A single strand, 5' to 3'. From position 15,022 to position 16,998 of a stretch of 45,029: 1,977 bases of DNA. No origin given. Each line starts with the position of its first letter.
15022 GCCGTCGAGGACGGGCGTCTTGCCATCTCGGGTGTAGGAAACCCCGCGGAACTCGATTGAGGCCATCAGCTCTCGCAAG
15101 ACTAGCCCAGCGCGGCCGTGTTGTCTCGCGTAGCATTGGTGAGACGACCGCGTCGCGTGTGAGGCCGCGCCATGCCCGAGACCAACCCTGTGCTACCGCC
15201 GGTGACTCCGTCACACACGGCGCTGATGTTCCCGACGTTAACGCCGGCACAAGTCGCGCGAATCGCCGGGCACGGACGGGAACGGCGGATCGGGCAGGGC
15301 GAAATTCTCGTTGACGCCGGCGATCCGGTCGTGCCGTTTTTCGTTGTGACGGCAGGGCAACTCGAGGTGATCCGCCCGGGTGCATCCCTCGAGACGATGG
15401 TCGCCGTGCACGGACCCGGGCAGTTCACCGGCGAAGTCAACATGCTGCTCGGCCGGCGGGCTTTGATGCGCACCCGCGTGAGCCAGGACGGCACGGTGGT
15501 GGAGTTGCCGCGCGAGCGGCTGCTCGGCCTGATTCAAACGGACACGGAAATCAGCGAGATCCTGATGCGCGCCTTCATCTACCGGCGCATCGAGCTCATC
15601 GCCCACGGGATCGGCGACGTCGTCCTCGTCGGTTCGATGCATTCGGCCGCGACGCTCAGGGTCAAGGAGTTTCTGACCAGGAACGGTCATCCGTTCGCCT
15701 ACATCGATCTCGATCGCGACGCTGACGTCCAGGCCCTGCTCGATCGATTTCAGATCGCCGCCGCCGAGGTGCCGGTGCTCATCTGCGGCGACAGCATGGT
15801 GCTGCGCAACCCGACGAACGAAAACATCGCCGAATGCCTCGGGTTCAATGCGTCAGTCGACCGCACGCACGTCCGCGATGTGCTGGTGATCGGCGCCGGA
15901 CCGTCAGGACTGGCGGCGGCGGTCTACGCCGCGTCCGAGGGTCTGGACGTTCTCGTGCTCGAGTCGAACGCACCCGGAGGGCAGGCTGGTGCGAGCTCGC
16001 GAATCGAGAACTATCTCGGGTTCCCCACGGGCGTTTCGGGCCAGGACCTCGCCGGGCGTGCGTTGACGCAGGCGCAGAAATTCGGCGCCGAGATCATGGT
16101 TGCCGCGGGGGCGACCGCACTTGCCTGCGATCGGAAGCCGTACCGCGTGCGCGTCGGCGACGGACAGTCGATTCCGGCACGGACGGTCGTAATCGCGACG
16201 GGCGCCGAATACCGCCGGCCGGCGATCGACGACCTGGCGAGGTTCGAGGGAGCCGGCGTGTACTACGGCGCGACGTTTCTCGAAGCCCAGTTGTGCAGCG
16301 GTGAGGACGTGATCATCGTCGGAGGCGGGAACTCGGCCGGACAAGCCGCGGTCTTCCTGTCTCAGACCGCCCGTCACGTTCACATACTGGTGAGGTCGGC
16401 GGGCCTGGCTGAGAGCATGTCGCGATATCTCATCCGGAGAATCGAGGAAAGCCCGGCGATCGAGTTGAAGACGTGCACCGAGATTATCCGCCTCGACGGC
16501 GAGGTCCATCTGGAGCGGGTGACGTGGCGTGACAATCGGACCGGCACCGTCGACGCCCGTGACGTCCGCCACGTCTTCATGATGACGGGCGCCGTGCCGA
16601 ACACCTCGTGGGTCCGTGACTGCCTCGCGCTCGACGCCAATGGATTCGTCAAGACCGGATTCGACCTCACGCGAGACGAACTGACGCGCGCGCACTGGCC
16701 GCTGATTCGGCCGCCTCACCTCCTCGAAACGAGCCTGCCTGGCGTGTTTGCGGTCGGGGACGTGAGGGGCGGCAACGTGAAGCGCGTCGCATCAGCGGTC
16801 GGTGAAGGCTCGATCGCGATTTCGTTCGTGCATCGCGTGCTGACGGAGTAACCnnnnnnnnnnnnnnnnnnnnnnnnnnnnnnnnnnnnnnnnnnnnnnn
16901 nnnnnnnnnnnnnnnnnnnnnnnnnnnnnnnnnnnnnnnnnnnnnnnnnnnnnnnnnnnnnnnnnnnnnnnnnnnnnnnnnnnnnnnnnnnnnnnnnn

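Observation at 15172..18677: Three-gene redox module: cNMP-binding/Grx-like/TrxR-like flavoprotein without redox cysteines, zf-UBP protein, Rieske-FAD reductase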

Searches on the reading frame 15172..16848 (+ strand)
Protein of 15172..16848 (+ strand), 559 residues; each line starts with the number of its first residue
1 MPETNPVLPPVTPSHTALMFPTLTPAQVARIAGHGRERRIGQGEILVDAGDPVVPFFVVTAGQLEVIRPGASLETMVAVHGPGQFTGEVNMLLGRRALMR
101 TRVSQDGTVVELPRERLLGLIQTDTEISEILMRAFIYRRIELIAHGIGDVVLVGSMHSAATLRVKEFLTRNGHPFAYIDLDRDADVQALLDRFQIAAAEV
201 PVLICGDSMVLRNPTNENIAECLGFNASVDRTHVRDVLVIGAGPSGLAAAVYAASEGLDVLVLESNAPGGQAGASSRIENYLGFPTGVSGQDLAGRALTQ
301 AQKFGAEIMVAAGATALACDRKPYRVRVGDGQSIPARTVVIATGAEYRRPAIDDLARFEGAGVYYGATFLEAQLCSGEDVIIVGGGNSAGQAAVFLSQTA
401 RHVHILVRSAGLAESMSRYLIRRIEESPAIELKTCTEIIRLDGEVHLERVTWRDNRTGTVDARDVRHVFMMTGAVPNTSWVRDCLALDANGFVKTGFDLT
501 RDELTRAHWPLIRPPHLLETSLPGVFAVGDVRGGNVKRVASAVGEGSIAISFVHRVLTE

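Call 3: search_protein_families(library=pfam, proteins=[window:15172-16848:+], max_evalue=0.01)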
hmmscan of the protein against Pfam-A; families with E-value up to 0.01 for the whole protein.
window:15172-16848:+ (559 aa): 17 families
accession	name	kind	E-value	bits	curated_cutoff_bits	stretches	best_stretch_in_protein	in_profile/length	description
PF07992.20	Pyr_redox_2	-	1.2e-34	120.5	26.1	1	236-546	2-291/291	Pyridine nucleotide-disulphide oxidoreductase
PF13738.12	Pyr_redox_3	-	2e-18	67.1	30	2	307-490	97-284/305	Pyridine nucleotide-disulphide oxidoreductase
PF00027.35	cNMP_binding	-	1.1e-11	44.9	27.5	1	38-124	2-89/89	Cyclic nucleotide-binding domain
PF00070.33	Pyr_redox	-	4.7e-09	37.1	22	1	380-450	2-77/82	Pyridine nucleotide-disulphide oxidoreductase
PF01946.23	Thi4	-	6.7e-09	35.8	26.2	1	232-273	15-58/235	Thi4 family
PF01266.30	DAO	-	1.9e-08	34.7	27.9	1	236-277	1-44/353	FAD dependent oxidoreductase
PF03486.20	HI0933_like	-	2e-08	34.4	50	1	236-267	2-33/244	HI0933-like protein Rossmann domain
PF12831.13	FAD_oxidored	-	1.4e-07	31.6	27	1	236-273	1-39/416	FAD dependent oxidoreductase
PF13450.12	NAD_binding_8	-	1.6e-07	32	21.9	1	239-273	1-36/68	NAD(P)-binding Rossmann-like domain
PF00890.30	FAD_binding_2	-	4.3e-06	26.6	20.4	1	236-276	1-42/414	FAD binding domain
PF13434.12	Lys_Orn_oxgnase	-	5.9e-06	26.1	21.3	1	303-412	113-225/339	L-lysine 6-monooxygenase/L-ornithine 5-monooxygenase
PF01134.28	GIDA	-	4.1e-05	23.3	22.1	1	236-265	1-30/391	Glucose inhibited division protein A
PF01494.25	FAD_binding_3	-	0.0003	20.6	22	1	236-267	3-34/349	FAD binding domain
PF13454.12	NAD_binding_9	-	0.0011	19.4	21.8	0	294-345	103-154/155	FAD-NAD(P)-binding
PF00743.25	FMO-like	-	0.0024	16.9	22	0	356-410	163-216/532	Flavin-binding monooxygenase-like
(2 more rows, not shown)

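Call 4: search_protein_families(library=ncbifam, proteins=[window:15172-16848:+], max_evalue=0.01)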
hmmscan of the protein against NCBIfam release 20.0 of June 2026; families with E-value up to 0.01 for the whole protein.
window:15172-16848:+ (559 aa): 120 families (the best 25 are shown)
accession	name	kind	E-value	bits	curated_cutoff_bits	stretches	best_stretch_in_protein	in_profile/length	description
TIGR01292.1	TRX_reduct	equivalog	1.6e-60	204.5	343.45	1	236-557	2-300/300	thioredoxin-disulfide reductase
TIGR03143.1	AhpF_homolog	hypoth_equivalog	7.6e-49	166.7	687.65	1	233-557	3-308/555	putative alkyl hydroperoxide reductase F subunit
TIGR03140.1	AhpF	equivalog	1.5e-40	139.2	502.9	1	230-549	208-504/515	alkyl hydroperoxide reductase subunit F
NF007614.0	PRK10262.1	equivalog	2.6e-29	102.4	644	1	235-555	7-312/321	thioredoxin-disulfide reductase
TIGR04018.1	Bthiol_YpdA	hypoth_equivalog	8.3e-17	61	339.9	2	322-534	101-291/316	YpdA family putative bacillithiol disulfide reductase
TIGR02053.1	MerA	equivalog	5.3e-14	52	454.45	1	323-549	116-324/465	mercury(II) reductase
NF040505.1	ArsO_flavin_mono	equivalog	4.6e-13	49.3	425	2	315-405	98-188/346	ArsO family NAD(P)H-dependent flavin-containing monooxygenase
TIGR01350.1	lipoamide_DH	equivalog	8e-13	47.9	408.8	2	236-271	3-38/461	dihydrolipoyl dehydrogenase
TIGR03997.1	mycofact_OYE_2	equivalog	2.8e-12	45.9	793.15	1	232-472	377-600/645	mycofactocin system FadH/OYE family oxidoreductase 2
NF009409.0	PRK12770.1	subfamily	1.5e-11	43.9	343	2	375-558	171-351/360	putative glutamate synthase subunit beta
NF004947.0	PRK06292.2-5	equivalog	5.6e-11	42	592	1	322-535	119-313/474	dihydrolipoyl dehydrogenase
TIGR00292.1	TIGR00292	equivalog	7.6e-11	41.7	148.3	1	231-272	18-60/254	sulfide-dependent adenosine diphosphate thiazole synthase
NF004776.0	PRK06116.1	equivalog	9.3e-11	41.4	480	2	325-544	122-316/450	glutathione-disulfide reductase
TIGR02032.1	GG-red-SF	subfamily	1.2e-10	41.6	158.8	1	236-266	2-32/297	geranylgeranyl reductase family protein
NF009454.0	PRK12814.1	equivalog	7e-10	37.9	916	1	212-558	171-501/657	putative NADPH-dependent glutamate synthase small subunit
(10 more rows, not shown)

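Call 5: search_solved_structures(query=window:15172-16848:+, show_alignments=3, max_evalue=0.001)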
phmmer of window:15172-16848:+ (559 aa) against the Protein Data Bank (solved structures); distinct sequences matched with E-value up to 0.001: 94 (the best 60 are shown).
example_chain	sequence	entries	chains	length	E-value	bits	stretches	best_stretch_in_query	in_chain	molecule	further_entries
2q7v_A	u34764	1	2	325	2.6e-38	135.1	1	232-555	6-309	Thioredoxin reductase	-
7aaw_A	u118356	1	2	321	1.8e-37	132.3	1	228-553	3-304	Thioredoxin reductase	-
7jyp_A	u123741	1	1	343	7.2e-37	130.4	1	230-552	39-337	Thioredoxin reductase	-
7p9e_A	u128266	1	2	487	1.2e-36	129.6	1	235-558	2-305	Thioredoxin reductase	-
7p9d_A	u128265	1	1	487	1.3e-36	129.5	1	235-558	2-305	Thioredoxin reductase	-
5uwy_A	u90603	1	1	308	5.1e-36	127.6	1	235-556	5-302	Thioredoxin reductase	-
5uth_A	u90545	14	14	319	8.3e-36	126.9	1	233-498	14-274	Thioredoxin reductase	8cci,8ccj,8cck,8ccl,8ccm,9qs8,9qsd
2a87_A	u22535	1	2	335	7.8e-35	123.7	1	230-555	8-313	Thioredoxin reductase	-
9xub_A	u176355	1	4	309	2.2e-34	122.2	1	234-555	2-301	Thioredoxin reductase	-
4gcm_A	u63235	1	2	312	2.4e-33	118.8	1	236-551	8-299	Thioredoxin reductase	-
4zn0_A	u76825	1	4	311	1.5e-32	116.1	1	234-553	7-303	Thioredoxin reductase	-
9vv4_A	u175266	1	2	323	1.6e-32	116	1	234-558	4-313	Thioredoxin reductase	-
5w4c_A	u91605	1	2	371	2e-31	112.4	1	235-558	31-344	Thioredoxin reductase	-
3cty_A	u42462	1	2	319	1.3e-30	109.7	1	230-549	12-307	Thioredoxin reductase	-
5mh4_A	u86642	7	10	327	3.9e-30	108.1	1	235-555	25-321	Thioredoxin reductase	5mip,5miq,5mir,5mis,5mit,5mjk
3lzw_A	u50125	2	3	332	3.5e-12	48.9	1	231-550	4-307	Ferredoxin--NADP reductase 2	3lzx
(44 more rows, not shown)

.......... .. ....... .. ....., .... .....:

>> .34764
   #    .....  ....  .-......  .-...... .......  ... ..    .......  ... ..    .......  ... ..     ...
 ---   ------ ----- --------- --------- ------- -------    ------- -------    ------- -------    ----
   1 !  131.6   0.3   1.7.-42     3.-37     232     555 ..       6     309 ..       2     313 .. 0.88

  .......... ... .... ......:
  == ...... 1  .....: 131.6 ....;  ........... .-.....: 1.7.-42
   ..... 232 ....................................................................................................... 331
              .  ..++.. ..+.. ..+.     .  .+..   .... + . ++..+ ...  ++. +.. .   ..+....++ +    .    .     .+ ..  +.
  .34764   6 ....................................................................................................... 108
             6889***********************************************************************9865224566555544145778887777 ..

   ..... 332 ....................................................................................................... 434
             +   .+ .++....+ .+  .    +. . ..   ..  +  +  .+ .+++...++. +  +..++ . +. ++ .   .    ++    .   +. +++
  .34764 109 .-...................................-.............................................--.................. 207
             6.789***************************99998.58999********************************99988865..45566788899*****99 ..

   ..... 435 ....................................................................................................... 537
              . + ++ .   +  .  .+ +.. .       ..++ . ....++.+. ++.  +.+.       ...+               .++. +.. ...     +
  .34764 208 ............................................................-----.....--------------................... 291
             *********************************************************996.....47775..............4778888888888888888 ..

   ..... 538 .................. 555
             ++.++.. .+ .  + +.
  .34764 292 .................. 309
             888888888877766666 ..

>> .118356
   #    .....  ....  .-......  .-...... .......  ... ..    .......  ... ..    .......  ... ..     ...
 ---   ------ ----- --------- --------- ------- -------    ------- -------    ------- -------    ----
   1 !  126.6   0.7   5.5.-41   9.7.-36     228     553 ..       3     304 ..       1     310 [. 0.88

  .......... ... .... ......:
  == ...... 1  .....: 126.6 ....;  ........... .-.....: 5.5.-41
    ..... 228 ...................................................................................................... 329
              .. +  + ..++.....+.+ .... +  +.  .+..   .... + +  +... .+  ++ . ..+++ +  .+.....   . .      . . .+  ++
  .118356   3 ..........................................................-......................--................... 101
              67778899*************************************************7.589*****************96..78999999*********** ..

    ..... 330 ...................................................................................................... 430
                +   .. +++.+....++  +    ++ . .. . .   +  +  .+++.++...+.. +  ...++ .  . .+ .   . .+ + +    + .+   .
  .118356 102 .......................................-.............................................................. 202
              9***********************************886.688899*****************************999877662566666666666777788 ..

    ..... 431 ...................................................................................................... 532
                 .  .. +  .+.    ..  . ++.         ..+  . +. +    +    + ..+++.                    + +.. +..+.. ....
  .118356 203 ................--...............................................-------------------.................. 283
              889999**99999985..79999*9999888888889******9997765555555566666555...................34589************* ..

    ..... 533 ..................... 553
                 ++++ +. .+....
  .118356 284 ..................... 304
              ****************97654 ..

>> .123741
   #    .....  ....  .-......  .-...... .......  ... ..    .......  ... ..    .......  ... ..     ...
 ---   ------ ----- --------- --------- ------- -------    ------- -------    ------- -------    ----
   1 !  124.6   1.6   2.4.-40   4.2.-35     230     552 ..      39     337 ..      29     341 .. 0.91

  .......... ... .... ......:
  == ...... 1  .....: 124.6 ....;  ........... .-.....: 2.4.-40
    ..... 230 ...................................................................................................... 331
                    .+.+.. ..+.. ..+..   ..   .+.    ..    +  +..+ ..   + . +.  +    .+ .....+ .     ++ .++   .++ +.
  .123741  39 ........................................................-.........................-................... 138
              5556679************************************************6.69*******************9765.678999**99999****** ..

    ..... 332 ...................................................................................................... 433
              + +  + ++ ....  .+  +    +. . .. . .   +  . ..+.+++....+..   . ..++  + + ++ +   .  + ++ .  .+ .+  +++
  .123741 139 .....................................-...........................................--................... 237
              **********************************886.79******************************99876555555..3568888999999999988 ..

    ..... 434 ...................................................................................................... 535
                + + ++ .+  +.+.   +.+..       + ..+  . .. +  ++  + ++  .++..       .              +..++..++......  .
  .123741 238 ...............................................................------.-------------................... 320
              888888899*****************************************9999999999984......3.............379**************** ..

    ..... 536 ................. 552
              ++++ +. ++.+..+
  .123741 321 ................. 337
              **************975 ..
